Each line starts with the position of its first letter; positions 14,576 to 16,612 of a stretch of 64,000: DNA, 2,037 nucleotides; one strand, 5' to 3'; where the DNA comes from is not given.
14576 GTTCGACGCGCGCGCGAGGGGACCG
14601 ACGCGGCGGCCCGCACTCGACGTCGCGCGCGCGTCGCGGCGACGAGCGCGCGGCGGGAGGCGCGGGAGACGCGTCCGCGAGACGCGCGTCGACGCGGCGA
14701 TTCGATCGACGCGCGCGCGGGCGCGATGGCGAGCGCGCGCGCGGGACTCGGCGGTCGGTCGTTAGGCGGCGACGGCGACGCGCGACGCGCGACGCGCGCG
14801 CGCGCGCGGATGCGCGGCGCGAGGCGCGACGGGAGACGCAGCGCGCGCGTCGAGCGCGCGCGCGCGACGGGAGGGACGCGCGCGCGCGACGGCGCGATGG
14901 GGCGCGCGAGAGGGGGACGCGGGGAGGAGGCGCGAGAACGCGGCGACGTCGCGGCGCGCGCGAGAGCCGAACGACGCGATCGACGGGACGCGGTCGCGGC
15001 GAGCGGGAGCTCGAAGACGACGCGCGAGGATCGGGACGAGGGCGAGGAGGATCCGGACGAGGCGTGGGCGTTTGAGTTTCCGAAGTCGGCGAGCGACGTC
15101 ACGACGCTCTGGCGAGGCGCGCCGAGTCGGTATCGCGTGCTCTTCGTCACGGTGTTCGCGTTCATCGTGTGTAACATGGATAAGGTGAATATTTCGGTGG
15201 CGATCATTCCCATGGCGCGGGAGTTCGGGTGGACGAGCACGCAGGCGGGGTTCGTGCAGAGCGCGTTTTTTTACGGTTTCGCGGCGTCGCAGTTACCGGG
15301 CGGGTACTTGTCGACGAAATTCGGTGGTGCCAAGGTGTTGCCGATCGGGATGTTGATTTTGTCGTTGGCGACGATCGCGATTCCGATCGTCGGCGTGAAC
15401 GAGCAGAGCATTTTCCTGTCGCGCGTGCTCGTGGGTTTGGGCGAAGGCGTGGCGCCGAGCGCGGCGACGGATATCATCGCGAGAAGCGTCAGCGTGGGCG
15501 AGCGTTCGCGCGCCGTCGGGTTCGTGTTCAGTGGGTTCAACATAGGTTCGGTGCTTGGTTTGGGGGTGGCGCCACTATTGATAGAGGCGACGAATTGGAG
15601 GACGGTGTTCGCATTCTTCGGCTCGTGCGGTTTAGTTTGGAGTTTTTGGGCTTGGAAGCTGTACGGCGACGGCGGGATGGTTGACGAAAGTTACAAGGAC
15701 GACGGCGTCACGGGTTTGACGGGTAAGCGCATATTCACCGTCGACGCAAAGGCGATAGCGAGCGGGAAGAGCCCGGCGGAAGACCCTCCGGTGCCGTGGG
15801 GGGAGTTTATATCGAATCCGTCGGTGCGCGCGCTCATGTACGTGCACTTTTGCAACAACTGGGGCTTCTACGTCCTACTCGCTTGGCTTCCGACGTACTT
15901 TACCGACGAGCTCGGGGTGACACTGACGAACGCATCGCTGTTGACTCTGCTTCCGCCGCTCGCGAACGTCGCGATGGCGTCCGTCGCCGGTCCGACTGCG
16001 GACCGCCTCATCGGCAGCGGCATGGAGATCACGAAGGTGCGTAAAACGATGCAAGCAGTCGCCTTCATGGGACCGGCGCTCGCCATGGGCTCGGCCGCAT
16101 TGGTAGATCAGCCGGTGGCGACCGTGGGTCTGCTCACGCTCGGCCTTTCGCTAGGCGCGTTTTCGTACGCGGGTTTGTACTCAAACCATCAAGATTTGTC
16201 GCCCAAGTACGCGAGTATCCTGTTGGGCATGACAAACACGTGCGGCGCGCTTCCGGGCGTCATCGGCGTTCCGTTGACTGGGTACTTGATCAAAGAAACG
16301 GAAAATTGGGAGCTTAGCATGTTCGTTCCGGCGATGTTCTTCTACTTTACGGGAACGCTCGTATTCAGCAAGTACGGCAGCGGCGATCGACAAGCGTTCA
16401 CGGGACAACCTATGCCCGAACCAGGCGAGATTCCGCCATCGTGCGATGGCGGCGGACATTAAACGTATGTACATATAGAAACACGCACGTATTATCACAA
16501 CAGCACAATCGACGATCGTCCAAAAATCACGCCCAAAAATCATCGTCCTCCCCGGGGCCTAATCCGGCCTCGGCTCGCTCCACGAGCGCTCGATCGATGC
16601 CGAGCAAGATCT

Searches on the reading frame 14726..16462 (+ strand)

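Call 14: search_protein_families(library=pfam, proteins=[window:14726-16462:+], max_evalue=0.01)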
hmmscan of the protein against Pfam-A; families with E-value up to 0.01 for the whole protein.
window:14726-16462:+ (578 aa): 2 families
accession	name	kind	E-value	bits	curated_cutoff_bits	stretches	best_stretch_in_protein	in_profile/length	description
PF07690.21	MFS_1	-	4.7e-50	170.9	33.4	1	143-514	2-346/347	Major Facilitator Superfamily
PF03209.21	PUCC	-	0.0013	18.2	21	0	357-502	199-340/401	PUCC protein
